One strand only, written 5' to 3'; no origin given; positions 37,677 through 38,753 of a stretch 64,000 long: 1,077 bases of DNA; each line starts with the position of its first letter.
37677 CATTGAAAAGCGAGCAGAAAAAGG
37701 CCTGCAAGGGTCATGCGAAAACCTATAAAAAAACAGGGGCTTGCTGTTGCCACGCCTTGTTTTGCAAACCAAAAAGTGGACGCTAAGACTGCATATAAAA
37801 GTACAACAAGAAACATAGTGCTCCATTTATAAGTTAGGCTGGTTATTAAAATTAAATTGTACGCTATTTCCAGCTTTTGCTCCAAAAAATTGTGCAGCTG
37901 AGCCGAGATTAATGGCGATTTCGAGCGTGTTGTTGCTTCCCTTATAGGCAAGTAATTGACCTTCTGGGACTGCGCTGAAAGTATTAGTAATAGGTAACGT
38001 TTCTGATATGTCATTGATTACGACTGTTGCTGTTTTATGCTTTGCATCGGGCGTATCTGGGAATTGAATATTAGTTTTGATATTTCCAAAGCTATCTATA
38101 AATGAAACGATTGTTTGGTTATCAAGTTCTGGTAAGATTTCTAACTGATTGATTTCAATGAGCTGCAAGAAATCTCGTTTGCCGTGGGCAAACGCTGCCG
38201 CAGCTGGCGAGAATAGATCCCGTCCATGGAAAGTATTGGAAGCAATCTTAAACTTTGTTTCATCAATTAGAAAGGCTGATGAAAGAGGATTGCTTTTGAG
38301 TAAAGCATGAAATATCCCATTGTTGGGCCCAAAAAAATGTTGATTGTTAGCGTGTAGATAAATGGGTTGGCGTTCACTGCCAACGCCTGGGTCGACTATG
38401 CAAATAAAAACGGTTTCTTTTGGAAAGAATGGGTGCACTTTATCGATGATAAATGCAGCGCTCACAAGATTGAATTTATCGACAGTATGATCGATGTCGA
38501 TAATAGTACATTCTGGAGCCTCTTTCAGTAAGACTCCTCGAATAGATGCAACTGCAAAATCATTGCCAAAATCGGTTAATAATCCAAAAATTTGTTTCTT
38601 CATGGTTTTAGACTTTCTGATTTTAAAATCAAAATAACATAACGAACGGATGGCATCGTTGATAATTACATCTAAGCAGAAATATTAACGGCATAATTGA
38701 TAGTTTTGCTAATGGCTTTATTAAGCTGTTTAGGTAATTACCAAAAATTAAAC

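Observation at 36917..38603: DUF62 SAM-cleaving enzyme coupled to an EamA/DMT transporter: candidate SAM-scavenging module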

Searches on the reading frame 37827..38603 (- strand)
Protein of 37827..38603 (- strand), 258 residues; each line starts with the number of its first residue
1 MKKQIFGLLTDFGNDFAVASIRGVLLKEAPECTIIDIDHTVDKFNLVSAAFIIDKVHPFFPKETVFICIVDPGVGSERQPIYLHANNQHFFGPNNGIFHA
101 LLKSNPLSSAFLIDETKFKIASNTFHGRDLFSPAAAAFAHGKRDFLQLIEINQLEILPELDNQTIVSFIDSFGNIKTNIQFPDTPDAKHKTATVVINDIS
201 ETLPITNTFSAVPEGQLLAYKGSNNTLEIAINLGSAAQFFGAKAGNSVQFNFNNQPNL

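Call 3: search_protein_families(library=pfam, proteins=[window:37827-38603:-])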
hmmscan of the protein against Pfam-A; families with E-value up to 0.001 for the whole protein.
window:37827-38603:- (258 aa): 2 families
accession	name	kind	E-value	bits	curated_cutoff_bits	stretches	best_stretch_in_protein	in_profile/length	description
PF01887.21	SAM_HAT_N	-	1.3e-43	148.7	26.3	1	8-142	3-139/145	SAM hydroxide adenosyltransferase N-terminal domain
PF20257.3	SAM_HAT_C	-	4.3e-19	69.1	25.5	1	166-248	3-83/84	SAM hydroxide adenosyltransferase C-terminal domain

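Call 4: search_protein_families(library=ncbifam, proteins=[window:37827-38603:-])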
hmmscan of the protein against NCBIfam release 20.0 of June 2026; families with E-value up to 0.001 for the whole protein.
window:37827-38603:- (258 aa): 3 families
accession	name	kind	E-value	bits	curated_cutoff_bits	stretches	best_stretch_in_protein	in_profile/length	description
NF058624.1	RSAMHdlseTHET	equivalog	1.8e-44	152.2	350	1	8-250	5-249/250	(R)-S-adenosyl-L-methionine hydrolase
NF053629.1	RSAMPyrc0463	equivalog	4.1e-39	134.7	470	1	8-250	4-253/256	(R)-S-adenosyl-L-methionine hydrolase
TIGR04507.1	fluorinase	equivalog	1.2e-11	44.5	400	1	15-79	7-71/286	adenosyl-fluoride synthase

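Call 7: find_homologous_proteins(query=window:37827-38603:-)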
Query window:37827-38603:- (258 aa): 4060 proteins with E <= 0.001 among 4646 candidates; the best 120 are listed.
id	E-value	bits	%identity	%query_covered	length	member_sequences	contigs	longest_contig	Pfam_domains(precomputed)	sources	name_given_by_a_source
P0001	7.8e-167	571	100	100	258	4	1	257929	PF01887.22,PF20257.4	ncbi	-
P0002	1.9e-138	478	83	100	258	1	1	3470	PF01887.22,PF20257.4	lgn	-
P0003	7.5e-98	345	61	97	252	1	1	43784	PF01887.22,PF20257.4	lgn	-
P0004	3.6e-97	343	60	99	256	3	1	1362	PF01887.22,PF20257.4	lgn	-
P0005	1.4e-96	341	61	97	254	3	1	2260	PF01887.22,PF20257.4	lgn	-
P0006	2.5e-95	337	59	99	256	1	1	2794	PF01887.22,PF20257.4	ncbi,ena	-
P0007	2.6e-93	330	60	98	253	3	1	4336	PF01887.22,PF20257.4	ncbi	-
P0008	1.5e-86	308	56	97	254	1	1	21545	PF01887.22,PF20257.4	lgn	-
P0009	4.2e-76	274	49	99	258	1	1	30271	PF01887.22,PF20257.4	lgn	-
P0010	6.5e-76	273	48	100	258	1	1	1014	PF01887.22,PF20257.4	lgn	-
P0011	9.7e-73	263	50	96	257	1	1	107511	PF01887.22,PF20257.4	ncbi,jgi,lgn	-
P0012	3.1e-72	261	51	95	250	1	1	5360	PF01887.22,PF20257.4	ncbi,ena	-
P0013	1.2e-71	259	51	96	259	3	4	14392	PF01887.22,PF20257.4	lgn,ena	-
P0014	1.3e-71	259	48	97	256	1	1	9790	PF01887.22,PF20257.4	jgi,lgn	-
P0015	4.4e-71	257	50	96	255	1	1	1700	PF01887.22,PF20257.4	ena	-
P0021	1.6e-70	256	49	98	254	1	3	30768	PF01887.22,PF20257.4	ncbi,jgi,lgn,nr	ncbi:MAG TPA: SAM-dependent chlorinase/fluorinase [Candidatus Babeliales bacterium]|jgi:hypothetical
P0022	4.3e-70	254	50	95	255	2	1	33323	PF01887.22,PF20257.4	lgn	-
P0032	1.0e-68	250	44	97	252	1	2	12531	PF01887.22,PF20257.4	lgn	-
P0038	1.2e-67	246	45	96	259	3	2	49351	PF01887.22,PF20257.4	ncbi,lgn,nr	ncbi:SAM-dependent chlorinase/fluorinase [Candidatus Azambacteria bacterium]|nr:SAM-dependent chlori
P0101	1.9e-64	236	45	96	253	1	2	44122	PF01887.22,PF20257.4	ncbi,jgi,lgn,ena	ncbi:MAG: SAM-dependent chlorinase/fluorinase [Candidatus Paceibacterota bacterium]|jgi:hypothetical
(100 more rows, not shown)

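Call 8: find_related_loci(query=window:37827-38603:-, collection=genome_contigs, flank=6000)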
Query window:37827-38603:- (258 aa) in genome_contigs; peptide patterns used: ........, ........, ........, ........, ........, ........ (x = any residue, [..] = any of these).
195 stretches matched a pattern, but none encodes a relative of the query by tblastn (E <= 1e-3).

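Call 10: find_related_loci(query=A1, collection=genome_contigs, flank=6000)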
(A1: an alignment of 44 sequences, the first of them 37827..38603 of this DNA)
Query A1 (258 aa) in genome_contigs; peptide patterns used: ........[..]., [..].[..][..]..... (x = any residue, [..] = any of these).
600 stretches matched a pattern (row limit reached: there are more); 597 encode a relative of the query (tblastn E <= 1e-3); the best 80 are kept; 80 distinct loci.
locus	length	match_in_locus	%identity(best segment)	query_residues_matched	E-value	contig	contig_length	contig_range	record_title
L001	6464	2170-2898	45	6-251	1e-68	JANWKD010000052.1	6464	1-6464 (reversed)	MAG: Candidatus Babeliales bacterium isolate CRAIB_MAG84 c_000000072198, whole genome shotgun sequence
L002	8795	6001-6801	36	4-257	1e-44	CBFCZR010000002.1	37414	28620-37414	MAG TPA_asm: Candidatus Bathyarchaeota archaeon isolate SRR6194934_binner123_Refined_40 genome assembly, contig: ERZ7813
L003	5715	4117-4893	34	5-251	6e-44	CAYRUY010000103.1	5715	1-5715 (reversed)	MAG TPA_asm: uncultured Candidatus Bathyarchaeia archaeon isolate binchicken_co318_137 genome assembly, contig: NODE_139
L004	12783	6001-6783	36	1-250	3e-43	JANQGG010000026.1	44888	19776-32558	MAG: Chloroherpetonaceae bacterium isolate PL23b_bin.36 k99_3057780, whole genome shotgun sequence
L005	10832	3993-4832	35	3-253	2e-43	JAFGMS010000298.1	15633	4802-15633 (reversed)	MAG: Anaerolineae bacterium isolate Zod_Metabat.487 k87_7202694, whole genome shotgun sequence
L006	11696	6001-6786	32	3-255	7e-42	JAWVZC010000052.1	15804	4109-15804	MAG: Balneolaceae bacterium isolate HN14.bin.19 k141_1706377_length_15804_cov_7.7715, whole genome shotgun sequence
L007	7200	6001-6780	33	1-250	6e-42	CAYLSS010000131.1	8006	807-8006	MAG TPA_asm: uncultured Solibacteraceae bacterium isolate SRP141376_co4_204 genome assembly, contig: NODE_14639_length_8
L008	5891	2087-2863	35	5-250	1e-41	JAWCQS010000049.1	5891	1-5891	MAG: Candidatus Bathyarchaeia archaeon isolate JZ-2_201907_bins_171 JZ-2_201907_bins_171_scaffold_49, whole genome shotg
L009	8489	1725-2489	35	2-248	9e-42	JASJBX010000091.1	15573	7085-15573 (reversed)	MAG: Crocosphaera sp. isolate MO_133.B10 MO_133.c_1242, whole genome shotgun sequence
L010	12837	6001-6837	34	3-252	2e-41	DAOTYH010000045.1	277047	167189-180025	MAG TPA_asm: Anaerolineae bacterium isolate H23_319 k115_776835, whole genome shotgun sequence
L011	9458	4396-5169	34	5-250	9e-42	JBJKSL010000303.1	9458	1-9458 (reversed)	MAG: Phycisphaerae bacterium isolate Bin_81 S1Ck127_1296555_flag_0_multi_4.9957_len_9458, whole genome shotgun sequence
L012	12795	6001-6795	34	1-248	2e-41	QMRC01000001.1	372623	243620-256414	MAG: Thermoprotei archaeon isolate B15_G16 B15_Guay16_scaffold_00001, whole genome shotgun sequence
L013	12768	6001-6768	34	5-252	4e-41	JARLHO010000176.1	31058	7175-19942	MAG: Syntrophobacteraceae bacterium isolate MAG_BA129 MetaBAT2_Bin_129_Anoxic_k141_2826443, whole genome shotgun sequenc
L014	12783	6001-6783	34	2-251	2e-41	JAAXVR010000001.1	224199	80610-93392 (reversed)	MAG: Chlorobiaceae bacterium isolate W9_Combined_metabat1_079 W9_Combined_metabat1_079_NODE_21, whole genome shotgun seq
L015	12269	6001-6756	33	3-240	3e-41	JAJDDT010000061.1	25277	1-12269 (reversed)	MAG: Phycisphaerae bacterium isolate OFTM371 OFTM371_60, whole genome shotgun sequence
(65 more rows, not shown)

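Call 11: find_encoding_contigs(protein=P0001, flank=10000, max_places=3)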
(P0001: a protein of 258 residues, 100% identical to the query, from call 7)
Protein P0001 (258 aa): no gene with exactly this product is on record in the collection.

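Call 17: find_encoding_contigs(protein=P0003, flank=6000, max_places=2)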
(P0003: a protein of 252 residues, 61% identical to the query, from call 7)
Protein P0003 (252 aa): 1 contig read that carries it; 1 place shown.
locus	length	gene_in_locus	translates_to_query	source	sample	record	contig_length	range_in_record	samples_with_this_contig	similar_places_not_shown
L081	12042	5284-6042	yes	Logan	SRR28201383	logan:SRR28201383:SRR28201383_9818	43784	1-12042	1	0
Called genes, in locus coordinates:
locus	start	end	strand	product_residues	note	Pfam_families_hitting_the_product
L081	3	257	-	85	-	?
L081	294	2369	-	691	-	PF00009:GTP_EFTU, PF03144:GTP_EFTU_D2, PF22042:EF-G_D2, PF14492:EFG_III, PF16658:RF3_C (weak), PF03764:EFG_IV, PF00679:EFG_C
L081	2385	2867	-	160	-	PF00177:Ribosomal_S7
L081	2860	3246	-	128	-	PF00164:Ribosom_S12_S23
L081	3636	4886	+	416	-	PF02163:Peptidase_M50, PF00595:PDZ (weak), PF13180:PDZ_2, PF17820:PDZ_6 (weak)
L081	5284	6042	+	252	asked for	PF01887:SAM_HAT_N, PF20257:SAM_HAT_C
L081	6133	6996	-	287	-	PF03331:LpxC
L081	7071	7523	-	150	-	PF00572:Ribosomal_L13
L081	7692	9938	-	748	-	PF03571:Peptidase_M49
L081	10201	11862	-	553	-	PF06418:CTP_synth_N, PF00117:GATase, PF07722:Peptidase_C26 (weak)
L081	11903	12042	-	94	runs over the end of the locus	-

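Call 18: find_encoding_contigs(protein=P0011, flank=6000, max_places=2)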
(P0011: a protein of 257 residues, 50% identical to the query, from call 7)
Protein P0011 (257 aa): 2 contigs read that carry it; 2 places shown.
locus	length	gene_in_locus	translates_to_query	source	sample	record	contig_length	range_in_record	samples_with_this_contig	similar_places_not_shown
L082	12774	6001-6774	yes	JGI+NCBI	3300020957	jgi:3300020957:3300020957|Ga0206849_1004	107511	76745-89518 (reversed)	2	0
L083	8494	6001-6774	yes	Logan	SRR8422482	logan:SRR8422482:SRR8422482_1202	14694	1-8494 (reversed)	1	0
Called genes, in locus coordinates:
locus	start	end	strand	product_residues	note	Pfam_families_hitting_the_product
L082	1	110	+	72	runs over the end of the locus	-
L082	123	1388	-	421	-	-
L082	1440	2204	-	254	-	PF01479:S4, PF22421:SYY_C-terminal (weak), PF00849:PseudoU_synth_2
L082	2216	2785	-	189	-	PF00929:RNase_T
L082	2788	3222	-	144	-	-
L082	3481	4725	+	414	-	-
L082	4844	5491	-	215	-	-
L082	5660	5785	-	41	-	-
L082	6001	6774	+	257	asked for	PF01887:SAM_HAT_N, PF20257:SAM_HAT_C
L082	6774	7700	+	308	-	PF00892:EamA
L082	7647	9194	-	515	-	-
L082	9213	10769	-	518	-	-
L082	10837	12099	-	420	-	-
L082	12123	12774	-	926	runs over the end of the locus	-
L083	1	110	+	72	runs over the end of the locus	-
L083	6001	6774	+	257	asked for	PF01887:SAM_HAT_N, PF20257:SAM_HAT_C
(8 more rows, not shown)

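Call 35: find_encoding_contigs(protein=P0008, flank=4000, max_places=1)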
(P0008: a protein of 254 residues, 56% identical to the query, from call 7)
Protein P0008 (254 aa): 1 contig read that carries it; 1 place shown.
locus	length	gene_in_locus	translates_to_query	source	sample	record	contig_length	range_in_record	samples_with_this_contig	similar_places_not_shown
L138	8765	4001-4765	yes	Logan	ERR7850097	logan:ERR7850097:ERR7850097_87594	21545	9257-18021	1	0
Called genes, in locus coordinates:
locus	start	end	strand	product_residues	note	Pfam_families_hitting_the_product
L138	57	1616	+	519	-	PF12072:RNase_Y_N, PF00013:KH_1, PF08668:HDOD (faint), PF01966:HD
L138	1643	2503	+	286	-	PF00149:Metallophos (weak), PF13277:YmdB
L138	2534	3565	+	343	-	PF03739:LptF_LptG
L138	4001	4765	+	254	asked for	PF01887:SAM_HAT_N, PF20257:SAM_HAT_C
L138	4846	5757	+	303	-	PF00892:EamA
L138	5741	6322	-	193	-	PF00625:Guanylate_kin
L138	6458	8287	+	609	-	-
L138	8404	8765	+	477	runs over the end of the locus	PF00587:tRNA-synt_2b, PF03129:HGTP_anticodon, PF09180:ProRS-C_1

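Call 36: find_encoding_contigs(protein=P0009, flank=4000, max_places=1)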
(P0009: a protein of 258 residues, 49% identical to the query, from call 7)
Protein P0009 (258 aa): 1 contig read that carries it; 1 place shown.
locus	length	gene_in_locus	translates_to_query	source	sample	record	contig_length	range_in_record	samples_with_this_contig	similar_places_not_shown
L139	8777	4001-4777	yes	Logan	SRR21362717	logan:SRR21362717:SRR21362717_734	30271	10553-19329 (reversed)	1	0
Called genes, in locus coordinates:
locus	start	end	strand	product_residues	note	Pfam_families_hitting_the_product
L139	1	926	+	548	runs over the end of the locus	PF21760:SecD_1st, PF22599:SecDF_P1_head, PF02355:SecD_SecF_C, PF03176:MMPL (weak)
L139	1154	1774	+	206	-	PF02660:G3P_acyltransf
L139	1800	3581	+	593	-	PF04675:DNA_ligase_A_N, PF01068:DNA_ligase_A_M, PF04679:DNA_ligase_A_C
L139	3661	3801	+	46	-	-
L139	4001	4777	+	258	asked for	PF01887:SAM_HAT_N, PF20257:SAM_HAT_C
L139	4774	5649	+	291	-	PF00892:EamA, PF06027:SLC35F, PF00892:EamA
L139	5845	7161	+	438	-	-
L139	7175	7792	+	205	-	PF00440:TetR_N, PF13305:TetR_C_33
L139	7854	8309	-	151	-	-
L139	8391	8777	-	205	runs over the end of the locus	PF00215:OMPdecase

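Call 37: find_encoding_contigs(protein=P0021, flank=4000, max_places=1)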
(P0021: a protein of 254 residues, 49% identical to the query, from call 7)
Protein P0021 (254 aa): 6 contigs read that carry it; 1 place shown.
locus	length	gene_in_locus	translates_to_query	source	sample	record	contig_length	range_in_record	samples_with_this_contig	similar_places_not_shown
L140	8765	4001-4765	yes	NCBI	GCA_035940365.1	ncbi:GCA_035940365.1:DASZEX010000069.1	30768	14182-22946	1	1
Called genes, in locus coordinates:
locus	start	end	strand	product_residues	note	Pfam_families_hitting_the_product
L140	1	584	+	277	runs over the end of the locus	-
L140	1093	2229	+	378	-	PF00004:AAA, PF17862:AAA_lid_3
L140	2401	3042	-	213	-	PF00857:Isochorismatase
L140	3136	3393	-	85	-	PF03703:bPH_2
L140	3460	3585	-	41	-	-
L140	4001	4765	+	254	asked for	PF01887:SAM_HAT_N, PF20257:SAM_HAT_C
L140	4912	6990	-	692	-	-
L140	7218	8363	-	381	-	-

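Call 38: find_encoding_contigs(protein=P0022, flank=4000, max_places=1)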
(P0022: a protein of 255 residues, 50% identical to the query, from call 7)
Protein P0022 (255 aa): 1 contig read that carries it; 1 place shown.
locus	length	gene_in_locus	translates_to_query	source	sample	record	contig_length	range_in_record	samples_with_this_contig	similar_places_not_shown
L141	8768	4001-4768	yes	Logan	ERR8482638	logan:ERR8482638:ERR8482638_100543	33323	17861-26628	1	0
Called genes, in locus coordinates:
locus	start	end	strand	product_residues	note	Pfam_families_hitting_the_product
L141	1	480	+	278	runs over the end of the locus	PF00149:Metallophos, PF13277:YmdB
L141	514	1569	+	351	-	PF03739:LptF_LptG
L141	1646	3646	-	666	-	PF05192:MutS_III, PF00488:MutS_V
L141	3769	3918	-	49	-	-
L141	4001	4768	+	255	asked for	PF01887:SAM_HAT_N, PF20257:SAM_HAT_C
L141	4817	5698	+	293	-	PF00892:EamA, PF06027:SLC35F (weak), PF00892:EamA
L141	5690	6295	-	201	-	PF00625:Guanylate_kin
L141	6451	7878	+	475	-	-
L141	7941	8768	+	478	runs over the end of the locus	PF00587:tRNA-synt_2b, PF03129:HGTP_anticodon, PF09180:ProRS-C_1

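Call 41: search_solved_structures(query=window:37827-38603:-, show_alignments=3)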
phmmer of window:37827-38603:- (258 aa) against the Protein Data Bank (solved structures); distinct sequences matched with E-value up to 0.001: 16.
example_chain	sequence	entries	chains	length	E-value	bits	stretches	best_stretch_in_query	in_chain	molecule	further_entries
2wr8_A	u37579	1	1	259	4.4e-34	121.4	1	6-249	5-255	PUTATIVE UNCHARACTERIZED PROTEIN PH0463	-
1wu8_A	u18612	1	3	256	6.2e-34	120.9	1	8-249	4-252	hypothetical protein PH0463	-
2zbu_A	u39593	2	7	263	2e-30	109.4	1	6-249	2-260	Uncharacterized conserved protein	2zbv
2cw5_A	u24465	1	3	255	7e-27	97.8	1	8-248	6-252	Bacterial fluorinating enzyme homolog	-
2f4n_A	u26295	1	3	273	4.1e-23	85.5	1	5-185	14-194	Hypothetical protein MJ1651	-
22uy_A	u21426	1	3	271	1.5e-22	83.7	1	5-185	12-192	(R)-S-adenosyl-L-methionine hydrolase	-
7ccg_A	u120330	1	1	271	2.1e-19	73.4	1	1-249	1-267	DNA-directed RNA polymerase subunit delta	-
7xto_A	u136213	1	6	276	2.2e-18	70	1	5-247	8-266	soil bacterial derived chlorinase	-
2q6o_A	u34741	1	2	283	4e-17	65.9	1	3-248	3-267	Hypothetical Protein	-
2q6i_A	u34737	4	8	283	4e-17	65.9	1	3-248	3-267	Hypothetical protein | chlorinase | Adenosyl-chloride synthase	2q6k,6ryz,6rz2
2q6l_A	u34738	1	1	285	2.8e-16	63.1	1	3-248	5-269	Hypothetical protein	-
5lmz_A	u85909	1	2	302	9.6e-14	54.8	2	89-249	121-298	Fluorinase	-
5b6i_A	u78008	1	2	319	1.2e-13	54.5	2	89-249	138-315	Fluorinase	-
2v7t_A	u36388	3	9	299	3.2e-12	49.8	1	3-81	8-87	5'-FLUORO-5'-DEOXYADENOSINE SYNTHASE | 5'-FLUORO-5'-DEOXY ADENOSINE SYNTHETASE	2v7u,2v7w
1rqp_A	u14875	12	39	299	2.2e-11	47.1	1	3-81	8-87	5'-fluoro-5'-deoxyadenosine synthase | 5'-FLUORO-5'-DEOXY-ADENOSINE SYNTHASE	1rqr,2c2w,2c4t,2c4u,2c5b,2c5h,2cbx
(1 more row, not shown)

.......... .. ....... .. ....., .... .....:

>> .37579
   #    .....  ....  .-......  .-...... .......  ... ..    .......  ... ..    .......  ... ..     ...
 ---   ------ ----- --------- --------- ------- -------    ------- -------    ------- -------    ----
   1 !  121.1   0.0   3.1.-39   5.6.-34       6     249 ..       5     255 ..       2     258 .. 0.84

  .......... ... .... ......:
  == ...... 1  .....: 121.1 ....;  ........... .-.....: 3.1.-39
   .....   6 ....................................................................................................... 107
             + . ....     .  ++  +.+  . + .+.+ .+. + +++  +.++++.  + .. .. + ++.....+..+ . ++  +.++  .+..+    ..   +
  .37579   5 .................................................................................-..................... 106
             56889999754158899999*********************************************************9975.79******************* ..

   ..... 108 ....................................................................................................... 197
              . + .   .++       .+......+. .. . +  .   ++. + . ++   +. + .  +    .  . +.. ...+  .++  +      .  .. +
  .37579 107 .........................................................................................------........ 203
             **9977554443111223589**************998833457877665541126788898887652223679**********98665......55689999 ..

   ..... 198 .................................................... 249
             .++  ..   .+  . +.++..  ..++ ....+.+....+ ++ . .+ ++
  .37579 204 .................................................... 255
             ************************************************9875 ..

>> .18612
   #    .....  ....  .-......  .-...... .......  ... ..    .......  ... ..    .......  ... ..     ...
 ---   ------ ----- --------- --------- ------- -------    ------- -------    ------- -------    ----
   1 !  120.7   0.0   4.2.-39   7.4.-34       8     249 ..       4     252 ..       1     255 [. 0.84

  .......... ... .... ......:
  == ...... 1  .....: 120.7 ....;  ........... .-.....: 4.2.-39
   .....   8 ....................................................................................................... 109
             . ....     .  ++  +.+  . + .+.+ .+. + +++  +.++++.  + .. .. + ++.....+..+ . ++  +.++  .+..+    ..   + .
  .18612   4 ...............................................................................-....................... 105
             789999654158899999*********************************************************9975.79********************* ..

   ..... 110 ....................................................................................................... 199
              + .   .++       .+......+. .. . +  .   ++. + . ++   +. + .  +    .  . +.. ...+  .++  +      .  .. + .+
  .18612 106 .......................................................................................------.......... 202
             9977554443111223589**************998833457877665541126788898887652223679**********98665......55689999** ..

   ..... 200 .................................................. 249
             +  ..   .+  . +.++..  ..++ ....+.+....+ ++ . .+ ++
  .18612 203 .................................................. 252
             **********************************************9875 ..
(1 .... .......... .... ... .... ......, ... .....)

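Call 57: find_encoding_contigs(protein=P0002, flank=4000, max_places=1)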
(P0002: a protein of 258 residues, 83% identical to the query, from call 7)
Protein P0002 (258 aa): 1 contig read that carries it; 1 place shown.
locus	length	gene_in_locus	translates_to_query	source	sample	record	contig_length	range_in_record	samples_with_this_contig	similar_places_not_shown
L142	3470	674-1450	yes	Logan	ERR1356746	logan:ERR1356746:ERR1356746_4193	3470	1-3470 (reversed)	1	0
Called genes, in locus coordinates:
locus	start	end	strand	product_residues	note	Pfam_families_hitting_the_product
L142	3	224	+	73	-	?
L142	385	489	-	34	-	-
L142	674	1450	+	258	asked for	PF01887:SAM_HAT_N, PF20257:SAM_HAT_C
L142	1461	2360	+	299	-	PF00892:EamA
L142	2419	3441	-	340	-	-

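Call 58: find_encoding_contigs(protein=P0032, flank=4000, max_places=1)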
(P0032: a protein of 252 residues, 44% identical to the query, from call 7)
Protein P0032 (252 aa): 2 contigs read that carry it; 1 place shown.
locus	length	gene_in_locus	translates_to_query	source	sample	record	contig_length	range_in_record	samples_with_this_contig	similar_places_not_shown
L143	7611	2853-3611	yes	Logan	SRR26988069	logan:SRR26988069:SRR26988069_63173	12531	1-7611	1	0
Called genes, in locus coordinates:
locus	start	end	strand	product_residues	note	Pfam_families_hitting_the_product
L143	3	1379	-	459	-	?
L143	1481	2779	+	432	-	PF00239:Resolvase, PF07508:Recombinase, PF13408:Zn_ribbon_recom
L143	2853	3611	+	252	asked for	PF01887:SAM_HAT_N, PF20257:SAM_HAT_C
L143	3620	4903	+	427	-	PF00534:Glycos_transf_1, PF13692:Glyco_trans_1_4 (weak)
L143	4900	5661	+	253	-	-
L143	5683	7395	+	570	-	PF00535:Glycos_transf_2 (weak), PF01075:Glyco_transf_9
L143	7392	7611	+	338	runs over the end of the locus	PF01170:UPF0020, PF03602:Cons_hypoth95 (weak), PF05175:MTS (weak), PF13649:Methyltransf_25 (weak), PF13847:Methyltransf_31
